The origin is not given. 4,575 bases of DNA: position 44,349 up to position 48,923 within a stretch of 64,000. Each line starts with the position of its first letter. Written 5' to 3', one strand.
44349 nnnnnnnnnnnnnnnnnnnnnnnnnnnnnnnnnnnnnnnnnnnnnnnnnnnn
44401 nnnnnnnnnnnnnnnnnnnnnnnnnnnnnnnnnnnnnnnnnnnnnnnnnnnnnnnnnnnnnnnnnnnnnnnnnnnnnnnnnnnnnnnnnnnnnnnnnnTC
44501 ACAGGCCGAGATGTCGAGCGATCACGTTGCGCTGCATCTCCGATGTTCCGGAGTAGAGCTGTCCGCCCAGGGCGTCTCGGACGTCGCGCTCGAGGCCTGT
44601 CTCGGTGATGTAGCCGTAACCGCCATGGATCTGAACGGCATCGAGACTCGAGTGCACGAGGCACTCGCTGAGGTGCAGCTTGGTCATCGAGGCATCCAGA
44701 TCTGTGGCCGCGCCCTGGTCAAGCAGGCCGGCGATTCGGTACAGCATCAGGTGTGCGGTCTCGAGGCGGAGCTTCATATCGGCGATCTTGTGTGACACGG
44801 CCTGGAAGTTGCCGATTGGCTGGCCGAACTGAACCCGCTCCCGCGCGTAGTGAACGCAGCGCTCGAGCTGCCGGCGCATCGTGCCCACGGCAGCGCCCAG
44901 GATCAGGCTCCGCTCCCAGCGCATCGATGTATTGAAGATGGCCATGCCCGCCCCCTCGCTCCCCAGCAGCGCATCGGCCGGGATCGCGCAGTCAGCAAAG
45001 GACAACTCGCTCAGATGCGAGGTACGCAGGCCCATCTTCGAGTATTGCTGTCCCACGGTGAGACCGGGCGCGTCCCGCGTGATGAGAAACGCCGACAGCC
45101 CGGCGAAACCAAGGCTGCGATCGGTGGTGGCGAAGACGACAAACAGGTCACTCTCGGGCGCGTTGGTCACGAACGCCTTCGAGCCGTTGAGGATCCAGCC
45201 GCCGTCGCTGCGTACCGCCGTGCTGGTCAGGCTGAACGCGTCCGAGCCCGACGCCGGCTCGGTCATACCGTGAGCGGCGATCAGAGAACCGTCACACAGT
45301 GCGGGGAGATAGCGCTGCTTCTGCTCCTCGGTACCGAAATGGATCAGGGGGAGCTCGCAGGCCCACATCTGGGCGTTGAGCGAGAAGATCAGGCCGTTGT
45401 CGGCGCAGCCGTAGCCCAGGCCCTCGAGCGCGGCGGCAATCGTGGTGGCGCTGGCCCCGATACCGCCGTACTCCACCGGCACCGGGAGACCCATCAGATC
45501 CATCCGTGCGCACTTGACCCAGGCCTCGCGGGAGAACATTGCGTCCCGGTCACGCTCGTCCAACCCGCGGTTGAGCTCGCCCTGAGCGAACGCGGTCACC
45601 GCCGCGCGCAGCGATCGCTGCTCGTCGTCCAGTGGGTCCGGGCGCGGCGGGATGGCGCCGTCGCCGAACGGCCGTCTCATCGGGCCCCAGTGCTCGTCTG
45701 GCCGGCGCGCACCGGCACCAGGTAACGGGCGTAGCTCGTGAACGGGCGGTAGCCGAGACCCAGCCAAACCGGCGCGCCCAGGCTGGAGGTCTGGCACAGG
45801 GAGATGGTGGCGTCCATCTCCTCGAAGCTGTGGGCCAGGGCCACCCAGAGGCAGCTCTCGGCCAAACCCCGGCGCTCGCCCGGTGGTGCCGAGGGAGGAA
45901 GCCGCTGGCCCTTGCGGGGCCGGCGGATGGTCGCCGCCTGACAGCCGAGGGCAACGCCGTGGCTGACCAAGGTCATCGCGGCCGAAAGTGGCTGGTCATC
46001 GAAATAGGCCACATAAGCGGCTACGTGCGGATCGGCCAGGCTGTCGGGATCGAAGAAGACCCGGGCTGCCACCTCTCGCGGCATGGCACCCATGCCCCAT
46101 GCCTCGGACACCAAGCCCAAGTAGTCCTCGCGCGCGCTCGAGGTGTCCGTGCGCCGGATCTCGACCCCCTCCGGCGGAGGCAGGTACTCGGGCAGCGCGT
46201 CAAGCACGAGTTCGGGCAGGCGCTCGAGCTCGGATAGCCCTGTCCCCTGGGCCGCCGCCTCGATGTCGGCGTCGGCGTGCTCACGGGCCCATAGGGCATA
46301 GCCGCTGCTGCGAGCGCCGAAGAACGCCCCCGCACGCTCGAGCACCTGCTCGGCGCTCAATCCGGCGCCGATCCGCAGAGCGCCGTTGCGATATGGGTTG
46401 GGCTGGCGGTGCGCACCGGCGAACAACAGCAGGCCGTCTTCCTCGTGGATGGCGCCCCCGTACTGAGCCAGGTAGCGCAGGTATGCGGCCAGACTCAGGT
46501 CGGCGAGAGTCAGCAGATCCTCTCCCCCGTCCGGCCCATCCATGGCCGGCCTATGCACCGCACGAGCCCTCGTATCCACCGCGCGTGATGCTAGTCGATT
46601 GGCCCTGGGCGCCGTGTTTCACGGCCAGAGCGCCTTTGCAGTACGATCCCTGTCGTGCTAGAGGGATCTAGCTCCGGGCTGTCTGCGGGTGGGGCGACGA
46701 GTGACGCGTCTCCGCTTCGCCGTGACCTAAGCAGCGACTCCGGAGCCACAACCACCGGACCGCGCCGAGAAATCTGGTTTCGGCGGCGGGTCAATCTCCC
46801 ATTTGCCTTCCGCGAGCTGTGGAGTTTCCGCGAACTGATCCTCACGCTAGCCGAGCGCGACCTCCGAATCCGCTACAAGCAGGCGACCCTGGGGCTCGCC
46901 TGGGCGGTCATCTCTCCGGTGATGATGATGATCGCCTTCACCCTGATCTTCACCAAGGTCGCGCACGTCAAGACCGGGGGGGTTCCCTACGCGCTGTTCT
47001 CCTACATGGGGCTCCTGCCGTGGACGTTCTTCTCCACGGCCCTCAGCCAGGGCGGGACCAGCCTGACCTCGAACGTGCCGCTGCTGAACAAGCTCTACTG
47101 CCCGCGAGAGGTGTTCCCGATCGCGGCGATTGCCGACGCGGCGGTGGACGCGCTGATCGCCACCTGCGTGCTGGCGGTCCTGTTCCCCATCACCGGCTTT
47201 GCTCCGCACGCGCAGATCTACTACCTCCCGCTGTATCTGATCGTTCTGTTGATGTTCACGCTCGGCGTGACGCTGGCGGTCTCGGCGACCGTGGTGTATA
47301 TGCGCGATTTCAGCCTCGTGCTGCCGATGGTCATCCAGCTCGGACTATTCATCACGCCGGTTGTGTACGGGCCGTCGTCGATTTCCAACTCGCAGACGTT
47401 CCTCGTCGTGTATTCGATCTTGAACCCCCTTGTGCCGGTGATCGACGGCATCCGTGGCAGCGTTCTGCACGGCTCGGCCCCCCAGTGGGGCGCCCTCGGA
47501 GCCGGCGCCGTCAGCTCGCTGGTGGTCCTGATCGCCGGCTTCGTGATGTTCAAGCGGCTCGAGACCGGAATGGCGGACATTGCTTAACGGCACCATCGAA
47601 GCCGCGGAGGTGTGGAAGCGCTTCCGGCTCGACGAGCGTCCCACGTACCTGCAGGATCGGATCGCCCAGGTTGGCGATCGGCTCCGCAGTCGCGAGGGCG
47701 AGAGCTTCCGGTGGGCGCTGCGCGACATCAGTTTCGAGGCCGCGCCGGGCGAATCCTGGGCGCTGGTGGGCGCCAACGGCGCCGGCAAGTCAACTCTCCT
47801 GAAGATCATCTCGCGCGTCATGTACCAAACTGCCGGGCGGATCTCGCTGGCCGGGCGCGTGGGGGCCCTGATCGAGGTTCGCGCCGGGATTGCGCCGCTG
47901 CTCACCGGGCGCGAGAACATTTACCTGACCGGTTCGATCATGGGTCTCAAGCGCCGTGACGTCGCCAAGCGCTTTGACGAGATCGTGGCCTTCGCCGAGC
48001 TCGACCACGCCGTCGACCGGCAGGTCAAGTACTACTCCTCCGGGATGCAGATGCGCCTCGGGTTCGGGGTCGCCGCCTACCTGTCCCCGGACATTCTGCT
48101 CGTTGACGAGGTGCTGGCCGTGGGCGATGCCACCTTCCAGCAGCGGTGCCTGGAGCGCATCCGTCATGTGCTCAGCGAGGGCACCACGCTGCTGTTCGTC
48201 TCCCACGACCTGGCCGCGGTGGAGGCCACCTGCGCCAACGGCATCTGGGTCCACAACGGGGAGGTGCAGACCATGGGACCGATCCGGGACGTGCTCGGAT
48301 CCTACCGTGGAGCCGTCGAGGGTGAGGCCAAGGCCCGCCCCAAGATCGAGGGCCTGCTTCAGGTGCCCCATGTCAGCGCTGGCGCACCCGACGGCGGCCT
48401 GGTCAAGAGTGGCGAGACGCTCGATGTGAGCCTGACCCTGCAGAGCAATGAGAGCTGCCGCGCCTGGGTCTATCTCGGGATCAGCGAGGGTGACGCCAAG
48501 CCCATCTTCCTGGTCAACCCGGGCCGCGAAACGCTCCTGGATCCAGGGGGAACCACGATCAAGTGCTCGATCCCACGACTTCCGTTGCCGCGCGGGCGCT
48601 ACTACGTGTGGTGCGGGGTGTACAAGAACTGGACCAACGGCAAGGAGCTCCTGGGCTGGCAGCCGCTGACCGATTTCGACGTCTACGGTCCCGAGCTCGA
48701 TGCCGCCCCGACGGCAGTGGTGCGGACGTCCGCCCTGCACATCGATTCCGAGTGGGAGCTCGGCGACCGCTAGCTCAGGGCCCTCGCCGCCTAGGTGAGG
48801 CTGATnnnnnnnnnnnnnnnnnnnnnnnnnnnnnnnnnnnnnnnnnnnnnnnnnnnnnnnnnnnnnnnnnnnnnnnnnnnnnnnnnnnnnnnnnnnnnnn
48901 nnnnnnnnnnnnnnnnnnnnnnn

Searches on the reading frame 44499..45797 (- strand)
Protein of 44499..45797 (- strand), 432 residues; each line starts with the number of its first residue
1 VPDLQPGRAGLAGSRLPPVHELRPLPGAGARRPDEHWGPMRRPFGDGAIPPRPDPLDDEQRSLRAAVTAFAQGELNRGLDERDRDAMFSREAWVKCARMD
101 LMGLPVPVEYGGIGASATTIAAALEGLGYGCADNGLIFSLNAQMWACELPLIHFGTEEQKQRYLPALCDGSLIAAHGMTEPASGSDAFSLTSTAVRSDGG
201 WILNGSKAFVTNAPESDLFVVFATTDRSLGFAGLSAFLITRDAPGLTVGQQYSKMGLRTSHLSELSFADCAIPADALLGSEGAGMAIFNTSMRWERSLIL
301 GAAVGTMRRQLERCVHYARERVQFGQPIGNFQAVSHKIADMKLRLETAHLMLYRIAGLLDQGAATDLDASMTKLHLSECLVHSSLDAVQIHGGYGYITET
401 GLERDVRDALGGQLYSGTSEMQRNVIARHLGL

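Call 38: search_protein_families(library=pfam, proteins=[window:44499-45797:-], max_evalue=0.001)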
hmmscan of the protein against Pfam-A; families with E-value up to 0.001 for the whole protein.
window:44499-45797:- (432 aa): 4 families
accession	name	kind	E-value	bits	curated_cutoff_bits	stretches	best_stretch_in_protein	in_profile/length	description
PF00441.29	Acyl-CoA_dh_1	-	3.5e-42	144.5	22.4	1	282-430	1-149/150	Acyl-CoA dehydrogenase, C-terminal domain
PF02771.21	Acyl-CoA_dh_N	-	4.9e-28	98.2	22.9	1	58-170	2-112/113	Acyl-CoA dehydrogenase, N-terminal domain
PF02770.24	Acyl-CoA_dh_M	-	2.9e-25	88.7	33.3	1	176-270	2-97/97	Acyl-CoA dehydrogenase, middle domain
PF08028.16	Acyl-CoA_dh_2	-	1.5e-15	58.1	22.7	1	301-419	5-133/134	Acyl-CoA dehydrogenase, C-terminal domain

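Call 45: search_protein_families(library=ncbifam, proteins=[window:44499-45797:-], max_evalue=0.01)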
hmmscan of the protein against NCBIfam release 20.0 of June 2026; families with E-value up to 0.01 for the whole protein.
window:44499-45797:- (432 aa): 22 families
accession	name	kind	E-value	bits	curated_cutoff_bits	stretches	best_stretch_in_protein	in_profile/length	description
NF045652.1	ProlPCPDhRedW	equivalog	1e-129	432.6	650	1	58-432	2-375/376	L-prolyl-[peptidyl-carrier protein] dehydrogenase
NF053553.1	prodigi_MBC_PigA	equivalog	2.2e-128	428.6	500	1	56-432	5-381/381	prodigiosin MBC biosynthesis dehydrogenase PigA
NF042972.1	AcrlCoAredClosAcrC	equivalog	2.9e-93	312.5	640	1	56-429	5-375/378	acryloyl-CoA reductase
NF058590.1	AcCoDHFadEBacil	equivalog_domain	2.7e-75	254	600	1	53-428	18-408/586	acyl-CoA dehydrogenase FadE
NF043006.1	CyhCrbnylCoADH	equivalog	4.6e-66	223.3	650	1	59-429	7-374/380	cyclohexane-1-carbonyl-CoA dehydrogenase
NF045552.1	GlutCoADH_Des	equivalog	4.8e-63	213.6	470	1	56-428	5-377/387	glutaryl-CoA dehydrogenase Acd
NF042439.1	SulpropCoADesulf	equivalog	2.7e-60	204.1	600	1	66-429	3-369/379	3-sulfinopropanoyl-CoA desulfinase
NF008997.0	PRK12341.1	equivalog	4.6e-52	177.3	537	1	59-429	8-375/382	acyl-CoA dehydrogenase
TIGR03207.1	cyc_hxne_CoA_dh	equivalog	1.3e-48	165.6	575.35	1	56-429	1-370/372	cyclohexanecarboxyl-CoA dehydrogenase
NF002885.1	PRK03354.1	equivalog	4.9e-48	164.1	540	1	56-427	5-370/378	crotonobetainyl-CoA dehydrogenase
TIGR03203.1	pimD_small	equivalog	7.3e-37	127.3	652.7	1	56-400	4-346/378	pimeloyl-CoA dehydrogenase small subunit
NF052270.1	Staph_DH_FadE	equivalog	8.8e-37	126.8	600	1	154-430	120-393/400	acyl-CoA dehydrogenase FadE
NF007000.1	PRK09463.1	subfamily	8.7e-32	110.3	600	1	86-397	72-399/726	acyl-CoA dehydrogenase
NF049984.1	Rv1679_FadE16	equivalog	4.5e-25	88.7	600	1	81-421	18-356/371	Rv1679 family acyl-CoA dehydrogenase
NF009586.0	PRK13026.1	subfamily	2.6e-23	82.2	608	1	87-395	108-432/777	acyl-CoA dehydrogenase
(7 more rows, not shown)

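Call 57: search_solved_structures(query=window:44499-45797:-, max_evalue=1e-40)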
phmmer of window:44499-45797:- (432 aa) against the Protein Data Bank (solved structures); distinct sequences matched with E-value up to 1e-40: 57.
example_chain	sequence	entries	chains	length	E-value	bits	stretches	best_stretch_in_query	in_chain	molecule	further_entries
4irn_A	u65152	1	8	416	1.8e-126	425.8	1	58-432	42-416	Prolyl-ACP dehydrogenase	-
5zw0_A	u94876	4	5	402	2.7e-89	303.3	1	59-432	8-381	L-prolyl-[peptidyl-carrier protein] dehydrogenase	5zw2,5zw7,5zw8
6cxt_B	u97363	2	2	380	1.3e-88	301.1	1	84-432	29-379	Butyryl-CoA dehydrogenase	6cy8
6af6_A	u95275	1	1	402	1.9e-88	300.6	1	59-432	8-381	L-prolyl-[peptidyl-carrier protein] dehydrogenase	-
5lnx_A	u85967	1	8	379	4.7e-81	276.2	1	58-430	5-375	Acyl-CoA dehydrogenase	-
5ol2_C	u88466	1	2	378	1.2e-80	274.9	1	61-428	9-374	Acyl-CoA dehydrogenase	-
4m9a_A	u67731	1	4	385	9.2e-78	265.3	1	56-430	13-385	Acyl-CoA dehydrogenase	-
7y0a_A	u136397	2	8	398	1.2e-76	261.6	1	65-430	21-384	Short-chain specific acyl-CoA dehydrogenase, mitochondrial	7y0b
8sgs_A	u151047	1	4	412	1.4e-76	261.4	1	65-430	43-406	Short-chain specific acyl-CoA dehydrogenase, mitochondrial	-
4n5f_A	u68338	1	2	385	4.2e-76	259.9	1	57-430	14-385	Putative acyl-CoA dehydrogenase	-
2vig_A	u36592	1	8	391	7.9e-76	259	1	65-430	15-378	SHORT-CHAIN SPECIFIC ACYL-COA DEHYDROGENASE,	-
4l1f_A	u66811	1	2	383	8e-76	258.9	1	57-429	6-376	Acyl-CoA dehydrogenase domain protein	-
1jqi_A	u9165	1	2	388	1.9e-74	254.4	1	58-430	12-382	short chain acyl-CoA dehydrogenase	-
4u83_A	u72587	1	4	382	2.1e-71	244.4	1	56-429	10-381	Acyl-CoA dehydrogenase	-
1buc_A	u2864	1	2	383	2e-70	241.1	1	61-425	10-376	BUTYRYL-COA DEHYDROGENASE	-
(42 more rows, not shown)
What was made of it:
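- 42639..45797 (-): Proline-activation cassette: prolyl-carrier-protein dehydrogenase (44499-45797), stand-alone A domain (42907-44664, code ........-K) and an 82-aa PCP (42639-42887). Dehydrogenase: best PDB hit is prolyl-ACP dehydrogenase 4irn at 2e-126, and the RedW/PigA NCBIfam models are the top hits (calls 45, 57).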

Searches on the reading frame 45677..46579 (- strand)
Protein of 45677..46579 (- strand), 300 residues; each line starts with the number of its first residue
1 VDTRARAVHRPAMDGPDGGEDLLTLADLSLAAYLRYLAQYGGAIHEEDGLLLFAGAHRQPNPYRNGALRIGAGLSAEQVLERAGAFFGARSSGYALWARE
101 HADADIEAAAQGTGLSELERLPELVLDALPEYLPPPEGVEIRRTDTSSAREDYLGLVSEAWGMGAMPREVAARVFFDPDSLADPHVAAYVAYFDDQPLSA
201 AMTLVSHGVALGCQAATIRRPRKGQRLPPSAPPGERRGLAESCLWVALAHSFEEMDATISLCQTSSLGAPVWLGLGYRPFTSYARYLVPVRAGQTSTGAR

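Call 7: search_protein_families(library=pfam, proteins=[window:45677-46579:-], max_evalue=0.001)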
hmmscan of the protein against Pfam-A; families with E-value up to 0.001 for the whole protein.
window:45677-46579:- (300 aa): 0 families

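Call 45: search_protein_families(library=ncbifam, proteins=[window:45677-46579:-], max_evalue=0.01)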
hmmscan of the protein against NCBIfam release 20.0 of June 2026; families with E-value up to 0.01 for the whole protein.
window:45677-46579:- (300 aa): 0 families
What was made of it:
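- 45677..46579 (-): Conserved 300-aa protein with no family hit; tandem-GNAT acyltransferase fold. No Pfam or NCBIfam hit (calls 7, 45).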

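Call 60: find_homologous_proteins(query=window:45677-46579:-, max_evalue=0.00001)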
Query window:45677-46579:- (300 aa): 356 proteins with E <= 0.00001 among 8000 candidates; the best 120 are listed.
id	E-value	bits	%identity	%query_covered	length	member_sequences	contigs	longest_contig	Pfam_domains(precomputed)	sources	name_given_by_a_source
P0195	2.4e-177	606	93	98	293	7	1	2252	-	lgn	-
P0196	5.1e-148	510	81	95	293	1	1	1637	-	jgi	jgi:hypothetical protein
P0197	3.1e-146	504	76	99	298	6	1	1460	-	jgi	jgi:hypothetical protein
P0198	4.3e-146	504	77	100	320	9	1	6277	-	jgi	jgi:hypothetical protein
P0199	1.2e-137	476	73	99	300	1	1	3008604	-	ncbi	-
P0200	9.5e-136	470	73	96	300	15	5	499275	-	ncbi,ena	-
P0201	6.2e-135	467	74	98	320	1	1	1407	-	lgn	-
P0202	6.7e-135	467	73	97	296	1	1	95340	-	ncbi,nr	ncbi:MAG: hypothetical protein LC685_00450 [Actinobacteria bacterium]|nr:hypothetical protein [Actin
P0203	1.3e-134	466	73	97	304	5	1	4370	-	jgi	jgi:hypothetical protein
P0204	2.6e-133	462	71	97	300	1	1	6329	-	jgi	jgi:hypothetical protein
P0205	5.1e-133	461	71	100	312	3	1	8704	-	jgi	-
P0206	1.4e-132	459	76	89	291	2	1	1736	-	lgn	-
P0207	2.7e-132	458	74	95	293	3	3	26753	-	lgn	-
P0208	3.0e-132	458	73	97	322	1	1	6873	-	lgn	-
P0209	4.6e-132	458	73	89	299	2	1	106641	-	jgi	jgi:hypothetical protein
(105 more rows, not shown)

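Call 65: find_encoding_contigs(protein=P0199, flank=10000, max_places=2)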
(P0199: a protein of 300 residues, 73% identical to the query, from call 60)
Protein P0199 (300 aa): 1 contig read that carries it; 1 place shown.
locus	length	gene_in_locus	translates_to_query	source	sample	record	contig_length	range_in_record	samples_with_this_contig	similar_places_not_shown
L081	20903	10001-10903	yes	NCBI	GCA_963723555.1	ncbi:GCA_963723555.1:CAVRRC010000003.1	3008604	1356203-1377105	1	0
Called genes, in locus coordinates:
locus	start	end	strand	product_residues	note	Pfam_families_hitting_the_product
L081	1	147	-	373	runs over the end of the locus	PF10503:Esterase_PHB (weak)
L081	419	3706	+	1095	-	PF00668:Condensation, PF00501:AMP-binding, PF13193:AMP-binding_C, PF00550:PP-binding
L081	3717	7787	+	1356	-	PF00668:Condensation, PF00501:AMP-binding, PF13193:AMP-binding_C, PF00550:PP-binding, PF00975:Thioesterase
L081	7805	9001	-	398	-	PF00005:ABC_tran, PF13304:AAA_21 (faint)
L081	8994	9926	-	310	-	PF01061:ABC2_membrane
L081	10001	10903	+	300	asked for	-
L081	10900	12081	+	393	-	PF02771:Acyl-CoA_dh_N, PF02770:Acyl-CoA_dh_M, PF00441:Acyl-CoA_dh_1, PF08028:Acyl-CoA_dh_2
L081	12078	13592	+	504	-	PF00501:AMP-binding, PF13193:AMP-binding_C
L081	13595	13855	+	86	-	-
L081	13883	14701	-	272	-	PF14099:Polysacc_lyase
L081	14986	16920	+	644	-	PF13522:GATase_6, PF13537:GATase_7, PF00733:Asn_synthase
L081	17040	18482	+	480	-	PF14099:Polysacc_lyase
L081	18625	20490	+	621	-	PF13522:GATase_6, PF13537:GATase_7, PF00733:Asn_synthase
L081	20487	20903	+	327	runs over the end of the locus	PF00685:Sulfotransfer_1, PF13469:Sulfotransfer_3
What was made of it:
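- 42639..45797 (-): Same gene order in L081 (call 65).
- Tried and rejected: AsnS genes lie a little further downstream in L081, among polysaccharide lyase and sulfotransferase genes (call 65).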

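Call 66: search_solved_structures(query=L081:419-1798:+, max_evalue=1e-10)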
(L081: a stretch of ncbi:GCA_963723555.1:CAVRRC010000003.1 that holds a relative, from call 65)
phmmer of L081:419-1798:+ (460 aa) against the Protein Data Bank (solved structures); distinct sequences matched with E-value up to 1e-10: 53.
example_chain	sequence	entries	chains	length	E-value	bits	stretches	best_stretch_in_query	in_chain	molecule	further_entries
6p1j_A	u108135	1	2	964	2.3e-89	303.1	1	19-460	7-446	Txo2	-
6oyf_A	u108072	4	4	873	2.6e-88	299.7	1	18-460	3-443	Txo1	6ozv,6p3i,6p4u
5u89_A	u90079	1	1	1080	2.4e-79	270.2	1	18-457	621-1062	Amino acid adenylation domain protein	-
2jgp_A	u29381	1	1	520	9.9e-73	248.3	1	15-457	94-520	TYROCIDINE SYNTHETASE 3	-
8z0q_C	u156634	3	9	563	2.1e-68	234.1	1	16-454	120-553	Special condensation domain in NRPS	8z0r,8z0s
7kvw_A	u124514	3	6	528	7.4e-64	219.1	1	4-458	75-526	PCP-C didomain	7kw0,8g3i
7kw2_A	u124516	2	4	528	1.3e-63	218.3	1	4-458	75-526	PCP-C didomain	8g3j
8fx6_A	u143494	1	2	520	4.7e-63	216.4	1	4-451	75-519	PCP-C didomain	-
8fx7_A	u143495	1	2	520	8.3e-63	215.6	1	4-451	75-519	PCP-C didomain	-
8qnf_A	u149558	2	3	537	3e-58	200.6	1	15-457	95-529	Condensation domain TomBC from the Tomaymycin non-ribosomal peptide synthetase | Tomaymycin non-ribosomal peptide synthetase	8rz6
8xjz_C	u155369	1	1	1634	4.3e-56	193.5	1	18-452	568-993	Peptide synthetase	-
4tx2_B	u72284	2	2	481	7.8e-50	172.9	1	18-457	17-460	Non-ribosomal peptide synthetase | Peptide synthetase, module 7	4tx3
9lcp_A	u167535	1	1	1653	6.3e-49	169.9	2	9-440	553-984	PvdL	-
9lco_A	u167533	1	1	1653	6.3e-49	169.9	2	9-440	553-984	PvdL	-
9up2_A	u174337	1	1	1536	6.4e-49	169.8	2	9-440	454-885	PvdL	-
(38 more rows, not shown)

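Call 69: predict_structure(alignment_id=A3)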
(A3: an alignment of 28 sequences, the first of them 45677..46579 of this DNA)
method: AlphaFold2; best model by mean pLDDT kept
length: 300 residues; sequences in the alignment: 28
mean_pLDDT: 80.2   pTM: 0.79
mean pLDDT of the five models: 80.2, 78.0, 77.7, 74.6, 67.3
residues with pLDDT >= 90: 100; 70-90: 138; 50-70: 34; < 50: 28
segments of 3 or more residues with pLDDT < 50: 1-17, 60-62, 293-300
pLDDT, mean of each block of 10 residues (from residue 1): 32 45 86 85 88 71 75 90 88 84 89 87 90 94 92 82 63 69 92 93 92 68 85 86 92 94 83 85 84 44
secondary structure, 60 per line:
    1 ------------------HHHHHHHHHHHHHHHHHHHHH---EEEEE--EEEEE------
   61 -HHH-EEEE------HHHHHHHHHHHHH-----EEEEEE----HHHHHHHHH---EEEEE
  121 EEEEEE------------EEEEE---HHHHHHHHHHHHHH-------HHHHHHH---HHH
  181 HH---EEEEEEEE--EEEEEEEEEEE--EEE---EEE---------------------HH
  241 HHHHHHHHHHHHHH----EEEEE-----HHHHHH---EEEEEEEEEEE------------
elements in order: H19-39 E43-47 E50-54 E66-69 H76-88 E94-99 H104-112 E116-126 E139-143 H147-160 H168-174 H178-182 E186-193 E196-206 E209-211 E215-217 H239-254 E259-263 H269-274 E278-288
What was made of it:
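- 45677..46579 (-): AF2 pLDDT 80 (call 69).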

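Call 71: fold_search(model_id=the predicted structure, library=pdb)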
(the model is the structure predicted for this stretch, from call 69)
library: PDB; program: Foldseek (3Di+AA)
matches with E <= 10: 914; with E <= 0.001: 144
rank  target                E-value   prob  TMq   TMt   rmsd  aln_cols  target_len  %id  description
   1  4ius                  7.5e-13  1.00  0.62  0.71   4.7       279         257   18  GCN5-related N-acetyltransferase from Kribbella flavida. (released 2013-01-30)
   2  6wqb                  3.0e-10  1.00  0.48  0.49   9.0       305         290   13  Crystal structure of VipF from Legionella hackeliae in complex with acetyl-CoA (released 2021-11-10)
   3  7wx7                  4.5e-10  1.00  0.45  0.48   9.8       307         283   13  complex of a legionella acetyltransferase VipF and COA/ACO (released 2023-02-22)
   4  6wqc                  1.1e-09  1.00  0.48  0.49  10.3       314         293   12  Crystal structure of VipF from Legionella hackeliae in complex with CoA (released 2021-11-10)
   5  7wx5                  1.6e-09  1.00  0.48  0.50   9.3       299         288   11  a Legionella acetyltransferase effector VipF (released 2023-02-22)
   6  7wx6                  3.2e-09  1.00  0.44  0.48  10.0       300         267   10  A Legionella acetyltransferase VipF (released 2022-09-14)
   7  7q3a_A                4.8e-09  1.00  0.48  0.44   5.4       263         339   18  Crystal structure of MAB_4324 a tandem repeat GNAT from Mycobacterium abscessus (released 2022-05-04)
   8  3frm_D                7.7e-09  1.00  0.52  0.60   5.8       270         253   14  The crystal structure of a functionally unknown conserved protein from Staphylococcus epidermidis ATCC 12228. (released 2009-01-27)
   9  3tt2                  1.2e-08  1.00  0.56  0.53   6.8       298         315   13  Crystal Structure of GCN5-related N-Acetyltransferase from Sphaerobacter thermophilus (released 2011-10-05)
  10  3frm_A                1.9e-08  1.00  0.52  0.60   5.5       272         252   15  The crystal structure of a functionally unknown conserved protein from Staphylococcus epidermidis ATCC 12228. (released 2009-01-27)
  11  3frm_C                3.0e-08  1.00  0.53  0.61   5.2       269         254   15  The crystal structure of a functionally unknown conserved protein from Staphylococcus epidermidis ATCC 12228. (released 2009-01-27)
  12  2wpx_A                3.0e-08  1.00  0.52  0.48   8.1       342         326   14  Tandem GNAT protein from the clavulanic acid biosynthesis pathway (with AcCoA) (released 2009-12-29)
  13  7q3a_B                3.4e-08  1.00  0.51  0.46   5.6       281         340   16  Crystal structure of MAB_4324 a tandem repeat GNAT from Mycobacterium abscessus (released 2022-05-04)
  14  2wpw_A                4.5e-08  1.00  0.54  0.50   9.6       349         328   15  Tandem GNAT protein from the clavulanic acid biosynthesis pathway (without AcCoA) (released 2009-12-29)
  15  2wpw_B                4.8e-08  1.00  0.51  0.48   8.2       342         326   13  Tandem GNAT protein from the clavulanic acid biosynthesis pathway (without AcCoA) (released 2009-12-29)
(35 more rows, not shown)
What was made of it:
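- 45677..46579 (-): Foldseek top hits are GNAT 4ius, VipF, MshD and the clavulanate tandem GNAT (call 71).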

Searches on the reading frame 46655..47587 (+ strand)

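Call 7: search_protein_families(library=pfam, proteins=[window:46655-47587:+], max_evalue=0.001)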
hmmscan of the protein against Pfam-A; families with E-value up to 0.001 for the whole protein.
window:46655-47587:+ (310 aa): 1 family
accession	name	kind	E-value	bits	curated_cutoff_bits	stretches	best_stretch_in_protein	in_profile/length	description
PF01061.29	ABC2_membrane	-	2.9e-16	60.1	26.9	1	61-269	2-209/211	ABC-2 type transporter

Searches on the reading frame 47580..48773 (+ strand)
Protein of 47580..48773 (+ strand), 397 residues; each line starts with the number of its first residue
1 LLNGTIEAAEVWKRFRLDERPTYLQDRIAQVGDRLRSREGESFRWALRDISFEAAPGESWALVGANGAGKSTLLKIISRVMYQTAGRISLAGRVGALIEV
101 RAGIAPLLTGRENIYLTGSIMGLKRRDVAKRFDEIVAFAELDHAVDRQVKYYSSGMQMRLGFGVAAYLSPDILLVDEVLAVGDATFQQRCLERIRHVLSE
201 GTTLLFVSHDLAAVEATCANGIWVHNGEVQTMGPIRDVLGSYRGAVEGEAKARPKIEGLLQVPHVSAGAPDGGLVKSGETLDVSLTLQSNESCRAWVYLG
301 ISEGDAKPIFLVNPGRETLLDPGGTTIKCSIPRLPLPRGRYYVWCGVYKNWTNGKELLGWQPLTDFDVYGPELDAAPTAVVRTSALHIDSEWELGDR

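Call 7: search_protein_families(library=pfam, proteins=[window:47580-48773:+], max_evalue=0.001)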
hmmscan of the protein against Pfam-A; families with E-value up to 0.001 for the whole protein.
window:47580-48773:+ (397 aa): 3 families
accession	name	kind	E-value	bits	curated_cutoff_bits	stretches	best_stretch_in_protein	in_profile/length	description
PF00005.33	ABC_tran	-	6.7e-20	72.5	25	1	47-178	1-135/137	ABC transporter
PF13304.12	AAA_21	-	5.8e-05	23.7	27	1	61-80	3-22/304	AAA domain, putative AbiEii toxin, Type IV TA system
PF13555.12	AAA_29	-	0.0008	19.5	27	0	56-83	21-48/61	P-loop containing region of AAA domain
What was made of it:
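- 46655..48773 (+): ABC-2 permease (46655-47587) and ABC ATPase (47580-48773), syntenic with the TE gene. Pfam (call 7).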
